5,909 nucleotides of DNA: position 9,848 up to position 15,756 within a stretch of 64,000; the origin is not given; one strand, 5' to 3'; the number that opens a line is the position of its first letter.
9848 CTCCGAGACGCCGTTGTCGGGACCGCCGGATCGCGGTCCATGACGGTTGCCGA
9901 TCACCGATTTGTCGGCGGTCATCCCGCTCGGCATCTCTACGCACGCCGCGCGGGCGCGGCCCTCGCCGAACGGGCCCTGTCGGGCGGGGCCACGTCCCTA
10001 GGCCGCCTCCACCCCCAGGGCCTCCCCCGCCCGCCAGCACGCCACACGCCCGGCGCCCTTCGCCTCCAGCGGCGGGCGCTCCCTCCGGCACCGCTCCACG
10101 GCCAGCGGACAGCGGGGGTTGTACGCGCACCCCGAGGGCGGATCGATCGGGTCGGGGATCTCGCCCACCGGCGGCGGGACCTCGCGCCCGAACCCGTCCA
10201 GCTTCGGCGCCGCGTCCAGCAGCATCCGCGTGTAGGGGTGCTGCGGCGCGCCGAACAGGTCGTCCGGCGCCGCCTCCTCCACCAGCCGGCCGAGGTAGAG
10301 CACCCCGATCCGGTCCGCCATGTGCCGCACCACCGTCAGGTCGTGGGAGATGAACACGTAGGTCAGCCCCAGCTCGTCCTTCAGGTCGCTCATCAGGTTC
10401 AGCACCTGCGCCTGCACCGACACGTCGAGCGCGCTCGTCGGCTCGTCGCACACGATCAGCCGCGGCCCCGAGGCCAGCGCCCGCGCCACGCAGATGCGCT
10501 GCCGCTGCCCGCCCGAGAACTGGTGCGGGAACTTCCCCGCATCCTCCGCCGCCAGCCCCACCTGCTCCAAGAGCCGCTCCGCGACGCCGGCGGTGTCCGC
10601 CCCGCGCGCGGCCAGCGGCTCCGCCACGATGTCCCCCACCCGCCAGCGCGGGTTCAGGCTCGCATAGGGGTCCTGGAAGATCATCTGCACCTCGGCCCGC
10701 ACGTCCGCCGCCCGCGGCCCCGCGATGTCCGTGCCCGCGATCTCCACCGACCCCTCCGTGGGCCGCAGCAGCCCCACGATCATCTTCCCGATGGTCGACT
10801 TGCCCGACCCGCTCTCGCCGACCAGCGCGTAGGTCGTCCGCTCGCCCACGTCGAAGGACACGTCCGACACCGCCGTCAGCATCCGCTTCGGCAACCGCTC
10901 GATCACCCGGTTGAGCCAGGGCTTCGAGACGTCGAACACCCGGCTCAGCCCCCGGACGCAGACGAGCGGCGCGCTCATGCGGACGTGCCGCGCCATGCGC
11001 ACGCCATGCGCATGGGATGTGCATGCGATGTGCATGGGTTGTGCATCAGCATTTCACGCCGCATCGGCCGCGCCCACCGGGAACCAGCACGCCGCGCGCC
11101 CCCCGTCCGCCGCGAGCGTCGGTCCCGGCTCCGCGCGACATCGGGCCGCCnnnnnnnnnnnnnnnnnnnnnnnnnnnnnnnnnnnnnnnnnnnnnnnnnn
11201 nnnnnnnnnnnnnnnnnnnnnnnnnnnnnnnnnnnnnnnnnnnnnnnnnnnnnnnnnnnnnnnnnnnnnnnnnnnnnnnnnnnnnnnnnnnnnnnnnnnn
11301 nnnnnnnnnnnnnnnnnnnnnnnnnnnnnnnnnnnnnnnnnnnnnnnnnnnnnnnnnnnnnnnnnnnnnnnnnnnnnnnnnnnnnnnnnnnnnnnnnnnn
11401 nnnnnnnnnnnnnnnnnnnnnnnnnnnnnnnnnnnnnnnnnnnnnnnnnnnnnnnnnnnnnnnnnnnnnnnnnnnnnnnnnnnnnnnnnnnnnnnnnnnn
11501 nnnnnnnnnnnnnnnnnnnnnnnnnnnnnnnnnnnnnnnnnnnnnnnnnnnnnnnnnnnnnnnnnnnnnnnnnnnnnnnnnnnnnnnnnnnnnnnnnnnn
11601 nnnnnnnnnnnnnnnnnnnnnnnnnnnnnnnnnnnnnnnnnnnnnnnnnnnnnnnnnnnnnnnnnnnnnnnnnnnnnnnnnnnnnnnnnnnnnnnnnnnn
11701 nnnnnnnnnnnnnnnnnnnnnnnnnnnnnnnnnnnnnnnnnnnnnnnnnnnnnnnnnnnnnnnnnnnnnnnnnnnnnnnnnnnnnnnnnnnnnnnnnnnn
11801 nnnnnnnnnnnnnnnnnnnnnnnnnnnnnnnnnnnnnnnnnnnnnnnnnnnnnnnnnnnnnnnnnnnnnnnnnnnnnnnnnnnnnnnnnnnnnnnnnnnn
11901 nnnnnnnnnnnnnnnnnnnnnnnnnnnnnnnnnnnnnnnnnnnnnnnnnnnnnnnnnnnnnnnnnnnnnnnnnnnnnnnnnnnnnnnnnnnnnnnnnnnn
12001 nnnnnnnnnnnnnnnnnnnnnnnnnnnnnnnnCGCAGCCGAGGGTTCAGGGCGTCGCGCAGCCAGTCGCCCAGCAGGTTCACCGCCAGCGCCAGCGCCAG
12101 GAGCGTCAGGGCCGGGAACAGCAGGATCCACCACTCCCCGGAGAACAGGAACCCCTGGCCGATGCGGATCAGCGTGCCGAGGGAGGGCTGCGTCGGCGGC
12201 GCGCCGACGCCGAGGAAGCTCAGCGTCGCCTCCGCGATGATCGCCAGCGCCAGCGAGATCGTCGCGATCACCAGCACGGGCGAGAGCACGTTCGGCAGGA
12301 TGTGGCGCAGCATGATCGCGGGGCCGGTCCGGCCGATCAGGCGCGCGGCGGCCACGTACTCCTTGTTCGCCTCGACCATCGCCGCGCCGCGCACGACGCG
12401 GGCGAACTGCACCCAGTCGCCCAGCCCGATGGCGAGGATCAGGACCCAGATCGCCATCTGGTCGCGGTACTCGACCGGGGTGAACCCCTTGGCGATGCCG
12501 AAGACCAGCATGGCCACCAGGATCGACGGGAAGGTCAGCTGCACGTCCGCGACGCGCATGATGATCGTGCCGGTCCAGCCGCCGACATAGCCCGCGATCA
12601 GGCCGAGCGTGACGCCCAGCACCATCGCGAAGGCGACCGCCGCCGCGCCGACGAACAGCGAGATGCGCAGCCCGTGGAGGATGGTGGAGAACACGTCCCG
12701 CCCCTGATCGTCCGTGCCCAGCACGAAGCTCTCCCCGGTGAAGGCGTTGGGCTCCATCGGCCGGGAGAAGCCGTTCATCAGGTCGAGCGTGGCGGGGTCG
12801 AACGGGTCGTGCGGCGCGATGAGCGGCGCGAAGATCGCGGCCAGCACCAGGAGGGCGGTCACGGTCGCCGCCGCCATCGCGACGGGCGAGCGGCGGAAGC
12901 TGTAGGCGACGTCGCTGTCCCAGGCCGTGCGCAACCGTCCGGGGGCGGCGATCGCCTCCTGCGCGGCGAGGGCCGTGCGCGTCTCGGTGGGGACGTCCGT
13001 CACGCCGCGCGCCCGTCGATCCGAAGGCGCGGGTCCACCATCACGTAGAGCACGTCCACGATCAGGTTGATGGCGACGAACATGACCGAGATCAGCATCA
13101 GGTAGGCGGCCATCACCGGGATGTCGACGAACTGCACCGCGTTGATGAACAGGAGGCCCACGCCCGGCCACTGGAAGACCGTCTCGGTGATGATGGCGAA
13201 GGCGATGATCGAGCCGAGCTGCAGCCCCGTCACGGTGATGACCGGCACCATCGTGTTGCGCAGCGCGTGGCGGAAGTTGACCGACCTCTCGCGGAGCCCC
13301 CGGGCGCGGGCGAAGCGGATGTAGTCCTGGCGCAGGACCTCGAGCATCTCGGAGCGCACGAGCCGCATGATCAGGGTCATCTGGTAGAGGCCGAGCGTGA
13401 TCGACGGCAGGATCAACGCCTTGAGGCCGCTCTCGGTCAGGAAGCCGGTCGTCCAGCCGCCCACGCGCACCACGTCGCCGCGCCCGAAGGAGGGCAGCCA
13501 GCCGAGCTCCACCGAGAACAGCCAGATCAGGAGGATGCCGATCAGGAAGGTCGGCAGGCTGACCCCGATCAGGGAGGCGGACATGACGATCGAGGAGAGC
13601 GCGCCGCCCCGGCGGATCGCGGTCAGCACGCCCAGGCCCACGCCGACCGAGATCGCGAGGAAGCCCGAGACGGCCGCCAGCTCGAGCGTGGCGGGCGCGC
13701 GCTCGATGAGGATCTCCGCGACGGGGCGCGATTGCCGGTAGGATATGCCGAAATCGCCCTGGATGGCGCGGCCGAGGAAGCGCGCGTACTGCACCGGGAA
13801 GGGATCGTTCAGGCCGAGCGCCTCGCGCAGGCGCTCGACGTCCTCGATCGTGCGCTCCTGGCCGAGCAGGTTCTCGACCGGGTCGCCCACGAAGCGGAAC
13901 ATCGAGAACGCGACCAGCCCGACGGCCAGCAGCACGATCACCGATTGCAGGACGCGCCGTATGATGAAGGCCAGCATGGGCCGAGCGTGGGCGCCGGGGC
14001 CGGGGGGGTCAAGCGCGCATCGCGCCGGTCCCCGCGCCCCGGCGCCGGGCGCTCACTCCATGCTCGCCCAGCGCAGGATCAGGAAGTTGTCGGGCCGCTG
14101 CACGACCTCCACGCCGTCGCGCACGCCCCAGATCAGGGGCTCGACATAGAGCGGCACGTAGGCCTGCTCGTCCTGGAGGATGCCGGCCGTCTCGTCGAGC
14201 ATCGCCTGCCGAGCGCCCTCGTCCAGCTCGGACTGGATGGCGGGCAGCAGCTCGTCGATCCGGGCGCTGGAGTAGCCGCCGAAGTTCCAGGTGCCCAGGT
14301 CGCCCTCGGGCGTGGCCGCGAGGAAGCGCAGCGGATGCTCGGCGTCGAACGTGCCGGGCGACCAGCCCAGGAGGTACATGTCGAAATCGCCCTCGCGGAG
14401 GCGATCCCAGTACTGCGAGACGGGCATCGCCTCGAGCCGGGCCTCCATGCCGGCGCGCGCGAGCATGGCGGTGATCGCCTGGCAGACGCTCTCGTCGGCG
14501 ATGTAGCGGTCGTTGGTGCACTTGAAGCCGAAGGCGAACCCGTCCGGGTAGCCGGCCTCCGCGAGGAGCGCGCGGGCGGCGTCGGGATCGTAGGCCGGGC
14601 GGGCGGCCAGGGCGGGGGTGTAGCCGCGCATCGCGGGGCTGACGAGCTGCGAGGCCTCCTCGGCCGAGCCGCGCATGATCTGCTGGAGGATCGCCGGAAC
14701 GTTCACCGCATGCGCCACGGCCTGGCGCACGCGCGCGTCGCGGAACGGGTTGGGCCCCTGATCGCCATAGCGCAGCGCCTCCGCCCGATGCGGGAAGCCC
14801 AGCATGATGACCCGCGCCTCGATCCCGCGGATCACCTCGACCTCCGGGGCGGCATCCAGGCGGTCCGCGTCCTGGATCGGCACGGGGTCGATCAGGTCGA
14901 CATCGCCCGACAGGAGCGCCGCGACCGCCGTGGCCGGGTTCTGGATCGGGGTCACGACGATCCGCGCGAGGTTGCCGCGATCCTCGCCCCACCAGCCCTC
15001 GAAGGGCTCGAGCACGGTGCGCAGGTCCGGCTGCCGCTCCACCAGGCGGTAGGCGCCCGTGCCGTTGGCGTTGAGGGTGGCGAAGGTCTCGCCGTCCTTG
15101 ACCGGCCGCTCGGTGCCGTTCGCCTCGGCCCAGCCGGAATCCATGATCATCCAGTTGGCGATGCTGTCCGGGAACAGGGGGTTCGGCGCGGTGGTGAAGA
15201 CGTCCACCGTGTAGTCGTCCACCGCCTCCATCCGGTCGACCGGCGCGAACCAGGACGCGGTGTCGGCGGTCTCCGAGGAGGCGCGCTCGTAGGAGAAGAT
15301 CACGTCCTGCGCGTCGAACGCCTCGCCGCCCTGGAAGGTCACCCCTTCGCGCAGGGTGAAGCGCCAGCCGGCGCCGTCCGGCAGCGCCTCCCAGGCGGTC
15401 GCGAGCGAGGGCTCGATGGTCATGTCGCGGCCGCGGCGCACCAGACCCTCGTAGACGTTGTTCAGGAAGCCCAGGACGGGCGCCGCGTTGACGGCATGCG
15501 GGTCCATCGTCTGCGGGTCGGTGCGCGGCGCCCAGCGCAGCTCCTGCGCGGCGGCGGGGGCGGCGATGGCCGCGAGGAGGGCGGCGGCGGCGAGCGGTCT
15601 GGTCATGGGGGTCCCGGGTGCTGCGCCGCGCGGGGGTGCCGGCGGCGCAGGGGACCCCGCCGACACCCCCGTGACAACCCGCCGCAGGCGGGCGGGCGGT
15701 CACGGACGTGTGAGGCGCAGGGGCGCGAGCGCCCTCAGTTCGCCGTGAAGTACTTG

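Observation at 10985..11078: Dispersed ~100-nt intergenic element made of tandem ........(A)N units (second copy at 49578-49690)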

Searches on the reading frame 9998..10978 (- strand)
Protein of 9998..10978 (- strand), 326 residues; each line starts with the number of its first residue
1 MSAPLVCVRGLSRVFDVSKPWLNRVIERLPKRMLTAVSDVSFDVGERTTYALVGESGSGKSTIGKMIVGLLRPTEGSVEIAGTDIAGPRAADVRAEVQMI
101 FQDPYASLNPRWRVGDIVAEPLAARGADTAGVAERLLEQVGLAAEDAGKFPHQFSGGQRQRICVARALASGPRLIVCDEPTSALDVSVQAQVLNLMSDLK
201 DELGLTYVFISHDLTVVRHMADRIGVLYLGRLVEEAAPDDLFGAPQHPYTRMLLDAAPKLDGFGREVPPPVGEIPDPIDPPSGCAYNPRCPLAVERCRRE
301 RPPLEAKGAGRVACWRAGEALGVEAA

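Call 30: find_homologous_proteins(query=window:9998-10978:-, max_evalue=1e-60)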
Query window:9998-10978:- (326 aa): 7999 proteins with E <= 1e-60 among 8000 candidates; the best 120 are listed.
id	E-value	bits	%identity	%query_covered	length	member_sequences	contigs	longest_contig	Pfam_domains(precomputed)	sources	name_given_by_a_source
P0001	5.3e-202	688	95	99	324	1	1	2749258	PF00005.34,PF08352.18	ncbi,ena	-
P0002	1.2e-195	667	92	100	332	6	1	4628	PF00005.34,PF08352.18,PF13304.13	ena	-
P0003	3.6e-194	663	91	100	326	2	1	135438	PF00005.34,PF08352.18,PF13304.13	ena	-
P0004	1.1e-190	651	93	94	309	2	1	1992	PF00005.34,PF08352.18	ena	-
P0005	2.7e-170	584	81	98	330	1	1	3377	PF00005.34,PF08352.18,PF13304.13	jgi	jgi:peptide/nickel transport system ATP-binding protein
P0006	6.0e-169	580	82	97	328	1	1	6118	PF00005.34,PF02463.26,PF08352.18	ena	-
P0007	1.3e-168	579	78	97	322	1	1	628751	PF00005.34,PF13401.13,PF08352.18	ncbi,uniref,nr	ncbi:ABC transporter ATP-binding protein [Oceaniglobus ichthyenteri]|uniref:ABC transporter ATP-bind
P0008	1.1e-167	576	82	97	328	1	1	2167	PF00005.34,PF08352.18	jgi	jgi:peptide/nickel transport system ATP-binding protein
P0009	4.7e-167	574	80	97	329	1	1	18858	PF00005.34,PF08352.18,PF13304.13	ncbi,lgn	ncbi:MAG: oligopeptide/dipeptide ABC transporter ATP-binding protein [Jannaschia sp.]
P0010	1.2e-166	572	80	97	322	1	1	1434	PF00005.34,PF08352.18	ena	-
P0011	1.3e-166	572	80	97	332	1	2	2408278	PF00005.34,PF13401.13,PF08352.18,PF13304.13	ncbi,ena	ncbi:MAG: oligopeptide/dipeptide ABC transporter ATP-binding protein [Jannaschia sp.]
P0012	1.7e-166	572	80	97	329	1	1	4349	PF00005.34,PF13401.13,PF08352.18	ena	-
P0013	3.6e-166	571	79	98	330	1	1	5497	PF00005.34,PF08352.18,PF13304.13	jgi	jgi:peptide/nickel transport system ATP-binding protein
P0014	5.7e-166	570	80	97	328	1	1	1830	PF00005.34,PF08352.18,PF13304.13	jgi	jgi:peptide/nickel transport system ATP-binding protein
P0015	6.5e-166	570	80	97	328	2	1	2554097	PF00005.34,PF13401.13,PF08352.18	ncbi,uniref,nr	ncbi:ATP-binding cassette domain-containing protein [Jannaschia sp. S6380]|uniref:ABC transporter AT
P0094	2.0e-160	552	79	96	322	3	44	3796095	PF00005.34,PF08352.18,PF13304.13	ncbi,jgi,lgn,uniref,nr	ncbi:oligopeptide/dipeptide ABC transporter [Dinoroseobacter shibae DFL 12 = DSM 16493]|jgi:peptide/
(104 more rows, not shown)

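Call 31: find_encoding_contigs(protein=P0001, flank=10000, max_places=2)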
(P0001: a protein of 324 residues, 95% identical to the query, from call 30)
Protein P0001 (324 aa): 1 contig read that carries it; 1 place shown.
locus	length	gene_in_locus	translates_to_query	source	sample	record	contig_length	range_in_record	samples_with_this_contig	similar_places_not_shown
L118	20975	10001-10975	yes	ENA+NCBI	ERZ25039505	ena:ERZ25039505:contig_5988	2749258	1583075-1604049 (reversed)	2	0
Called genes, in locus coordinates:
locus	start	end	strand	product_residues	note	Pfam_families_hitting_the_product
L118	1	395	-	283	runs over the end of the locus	PF00528:BPD_transp_1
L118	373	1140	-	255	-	PF00005:ABC_tran, PF13304:AAA_21 (faint)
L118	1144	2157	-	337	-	PF13379:NMT1_2 (weak), PF09084:NMT1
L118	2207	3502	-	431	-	PF00202:Aminotran_3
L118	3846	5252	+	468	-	PF00496:SBP_bac_5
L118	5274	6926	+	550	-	PF00496:SBP_bac_5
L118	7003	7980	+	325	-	PF19300:BPD_transp_1_N, PF00528:BPD_transp_1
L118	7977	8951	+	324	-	PF12911:OppC_N, PF00528:BPD_transp_1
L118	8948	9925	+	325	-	PF00005:ABC_tran, PF08352:oligo_HPY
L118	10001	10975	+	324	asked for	PF00005:ABC_tran, PF08352:oligo_HPY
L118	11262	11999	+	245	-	-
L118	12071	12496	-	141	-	PF01042:Ribonuc_L-PSP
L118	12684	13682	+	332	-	PF09084:NMT1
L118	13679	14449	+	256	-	PF00005:ABC_tran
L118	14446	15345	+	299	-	PF00528:BPD_transp_1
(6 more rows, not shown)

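Call 32: find_encoding_contigs(protein=P0003, flank=10000, max_places=2)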
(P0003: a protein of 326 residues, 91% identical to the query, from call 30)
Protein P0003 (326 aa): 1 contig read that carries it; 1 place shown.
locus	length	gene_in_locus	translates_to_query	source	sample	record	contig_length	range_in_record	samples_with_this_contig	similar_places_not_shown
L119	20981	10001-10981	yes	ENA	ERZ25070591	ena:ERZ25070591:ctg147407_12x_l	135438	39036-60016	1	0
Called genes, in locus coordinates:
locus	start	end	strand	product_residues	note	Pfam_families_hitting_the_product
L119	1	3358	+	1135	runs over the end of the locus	PF14850:Pro_dh-DNA_bdg, PF01619:Pro_dh, PF00171:Aldedh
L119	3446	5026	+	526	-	PF00496:SBP_bac_5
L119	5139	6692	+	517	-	PF00496:SBP_bac_5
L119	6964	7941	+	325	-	PF19300:BPD_transp_1_N, PF00528:BPD_transp_1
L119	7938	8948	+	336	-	PF12911:OppC_N, PF00528:BPD_transp_1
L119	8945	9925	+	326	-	PF00005:ABC_tran, PF08352:oligo_HPY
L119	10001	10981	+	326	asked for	PF00005:ABC_tran, PF13304:AAA_21 (faint), PF08352:oligo_HPY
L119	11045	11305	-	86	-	-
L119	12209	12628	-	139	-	PF01042:Ribonuc_L-PSP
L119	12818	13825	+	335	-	PF09084:NMT1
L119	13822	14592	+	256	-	PF00005:ABC_tran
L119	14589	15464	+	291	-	PF00528:BPD_transp_1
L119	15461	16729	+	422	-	PF01979:Amidohydro_1, PF07969:Amidohydro_3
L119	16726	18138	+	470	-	PF01565:FAD_binding_4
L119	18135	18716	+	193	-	PF02525:Flavodoxin_2, PF03358:FMN_red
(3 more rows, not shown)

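Call 33: find_encoding_contigs(protein=P0002, flank=5000, max_places=2)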
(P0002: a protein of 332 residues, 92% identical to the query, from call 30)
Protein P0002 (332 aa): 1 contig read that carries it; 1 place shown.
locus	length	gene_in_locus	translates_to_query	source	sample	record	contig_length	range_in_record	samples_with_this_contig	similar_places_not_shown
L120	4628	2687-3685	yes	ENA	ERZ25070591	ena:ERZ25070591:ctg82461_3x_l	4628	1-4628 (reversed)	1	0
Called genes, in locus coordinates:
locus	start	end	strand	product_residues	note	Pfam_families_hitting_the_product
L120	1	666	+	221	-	?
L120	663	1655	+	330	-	PF12911:OppC_N, PF00528:BPD_transp_1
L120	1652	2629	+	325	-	PF00005:ABC_tran, PF08352:oligo_HPY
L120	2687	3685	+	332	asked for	PF00005:ABC_tran, PF13304:AAA_21 (faint), PF08352:oligo_HPY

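Call 35: find_encoding_contigs(protein=P0015, flank=3000, max_places=1)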
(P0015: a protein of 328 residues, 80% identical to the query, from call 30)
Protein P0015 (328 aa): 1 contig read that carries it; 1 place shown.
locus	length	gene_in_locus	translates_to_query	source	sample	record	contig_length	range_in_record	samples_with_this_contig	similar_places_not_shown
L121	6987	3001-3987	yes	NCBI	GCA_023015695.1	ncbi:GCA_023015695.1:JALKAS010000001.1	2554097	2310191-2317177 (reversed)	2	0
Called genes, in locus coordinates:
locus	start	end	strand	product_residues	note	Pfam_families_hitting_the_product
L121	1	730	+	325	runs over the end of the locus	PF19300:BPD_transp_1_N, PF00528:BPD_transp_1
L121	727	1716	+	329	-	PF12911:OppC_N, PF00528:BPD_transp_1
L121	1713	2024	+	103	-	-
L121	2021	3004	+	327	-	PF00005:ABC_tran, PF08352:oligo_HPY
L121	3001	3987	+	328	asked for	PF00005:ABC_tran, PF13401:AAA_22 (faint), PF08352:oligo_HPY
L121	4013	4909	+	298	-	PF03088:Str_synth (faint), PF08450:SGL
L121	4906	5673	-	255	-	PF09339:HTH_IclR, PF12802:MarR_2 (faint), PF01614:IclR_C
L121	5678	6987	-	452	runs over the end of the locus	PF06808:DctM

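Call 36: find_encoding_contigs(protein=P0094, flank=3000, max_places=1)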
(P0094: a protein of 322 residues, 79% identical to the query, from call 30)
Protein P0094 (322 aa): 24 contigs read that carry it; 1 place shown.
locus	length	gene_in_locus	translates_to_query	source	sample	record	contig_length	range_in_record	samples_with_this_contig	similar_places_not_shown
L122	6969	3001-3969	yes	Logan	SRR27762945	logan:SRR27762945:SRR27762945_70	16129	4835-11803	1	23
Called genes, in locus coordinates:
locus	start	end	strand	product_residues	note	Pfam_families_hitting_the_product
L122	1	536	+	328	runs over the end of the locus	PF19300:BPD_transp_1_N, PF00528:BPD_transp_1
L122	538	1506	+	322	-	PF12911:OppC_N, PF00528:BPD_transp_1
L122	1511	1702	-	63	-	-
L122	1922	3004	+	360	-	PF00005:ABC_tran, PF08352:oligo_HPY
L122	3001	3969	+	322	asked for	PF00005:ABC_tran, PF13304:AAA_21 (faint), PF08352:oligo_HPY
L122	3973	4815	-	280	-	PF09339:HTH_IclR, PF12802:MarR_2 (weak), PF01614:IclR_C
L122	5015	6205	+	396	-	PF00266:Aminotran_5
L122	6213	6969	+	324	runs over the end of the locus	PF00291:PALP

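Call 37: find_encoding_contigs(protein=P0007, flank=3000, max_places=1)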
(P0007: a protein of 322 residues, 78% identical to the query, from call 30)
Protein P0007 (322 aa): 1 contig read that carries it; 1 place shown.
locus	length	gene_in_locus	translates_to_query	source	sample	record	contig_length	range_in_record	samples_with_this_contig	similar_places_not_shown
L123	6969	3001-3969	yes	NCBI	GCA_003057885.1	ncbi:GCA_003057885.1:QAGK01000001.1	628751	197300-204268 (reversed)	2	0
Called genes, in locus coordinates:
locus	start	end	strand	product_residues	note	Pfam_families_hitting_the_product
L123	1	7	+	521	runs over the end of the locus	PF00496:SBP_bac_5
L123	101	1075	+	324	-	PF19300:BPD_transp_1_N, PF00528:BPD_transp_1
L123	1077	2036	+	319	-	PF12911:OppC_N, PF00528:BPD_transp_1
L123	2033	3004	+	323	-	PF00005:ABC_tran, PF08352:oligo_HPY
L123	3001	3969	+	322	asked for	PF00005:ABC_tran, PF13401:AAA_22 (weak), PF08352:oligo_HPY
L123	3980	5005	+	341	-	PF00248:Aldo_ket_red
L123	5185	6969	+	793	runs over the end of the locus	PF00343:Phosphorylase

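Call 38: find_encoding_contigs(protein=P0006, flank=3000, max_places=1)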
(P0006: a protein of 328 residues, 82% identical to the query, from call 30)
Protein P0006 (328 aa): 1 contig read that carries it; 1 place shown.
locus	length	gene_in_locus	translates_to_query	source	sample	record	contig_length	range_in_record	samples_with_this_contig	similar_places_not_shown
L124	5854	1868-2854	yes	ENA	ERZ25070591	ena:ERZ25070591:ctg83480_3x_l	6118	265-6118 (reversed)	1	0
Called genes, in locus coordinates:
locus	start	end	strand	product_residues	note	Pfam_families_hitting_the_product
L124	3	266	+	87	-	?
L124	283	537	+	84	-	-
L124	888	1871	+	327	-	PF00005:ABC_tran, PF08352:oligo_HPY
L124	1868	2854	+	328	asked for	PF02463:SMC_N (weak), PF00005:ABC_tran, PF08352:oligo_HPY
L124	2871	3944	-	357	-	-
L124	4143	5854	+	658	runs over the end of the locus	?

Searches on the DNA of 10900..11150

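Call 28: search_rna_families(source=window, start=10900, end=11150, threshold=evalue, max_evalue=10)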
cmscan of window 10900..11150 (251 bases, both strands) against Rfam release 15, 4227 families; matches with E-value up to 10: 0.
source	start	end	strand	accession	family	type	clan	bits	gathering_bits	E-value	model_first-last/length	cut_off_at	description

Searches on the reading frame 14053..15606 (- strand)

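Call 55: search_protein_families(library=ncbifam, proteins=[window:14053-15606:-], max_evalue=0.00001)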
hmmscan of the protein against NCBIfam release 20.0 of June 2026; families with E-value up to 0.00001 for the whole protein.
window:14053-15606:- (517 aa): 11 families
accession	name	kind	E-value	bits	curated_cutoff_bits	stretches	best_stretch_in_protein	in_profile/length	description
NF011942.0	PRK15413.1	equivalog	1.7e-43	149.1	594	1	5-492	10-486/512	glutathione ABC transporter substrate-binding protein GsiB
TIGR02294.1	nickel_nikA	equivalog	3e-38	131.6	393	1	22-499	7-483/501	nickel ABC transporter substrate-binding protein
NF043070.1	DppA_dipep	equivalog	2.1e-33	115.7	1005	1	12-482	20-498/535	dipeptide ABC transporter periplasmic-binding protein DppA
NF045468.1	Opp5A_nikA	equivalog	2.4e-33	115.3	600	1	29-500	26-470/488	nickel ABC transporter substrate-binding protein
NF045467.1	Opp4A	equivalog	7.1e-29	100.4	650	1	128-500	158-539/556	oligopeptide ABC transporter substrate-binding protein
NF047575.1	opine_bind_CntA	exception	7.1e-26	90.8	800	1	18-353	34-360/535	staphylopine-dependent metal ABC transporter substrate-binding lipoprotein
NF007287.0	PRK09755.1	equivalog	7.8e-25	87.7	1098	2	285-495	300-509/535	ABC transporter substrate-binding protein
TIGR04028.1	SBP_KPN_01854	hypoth_equivalog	1.7e-23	83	468.5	1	42-356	21-334/509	TIGR04028 family ABC transporter substrate-binding protein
NF011684.0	PRK15104.1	equivalog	6.6e-23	81.2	947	2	127-487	163-509/543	oligopeptide ABC transporter substrate-binding protein OppA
NF011689.0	PRK15109.1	equivalog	7.2e-18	64.5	560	1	64-486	79-507/547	ABC transporter substrate-binding protein SapA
NF010149.0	PRK13626.1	equivalog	4.7e-08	32.1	476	1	51-173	150-270/552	HTH-type transcriptional regulator SgrR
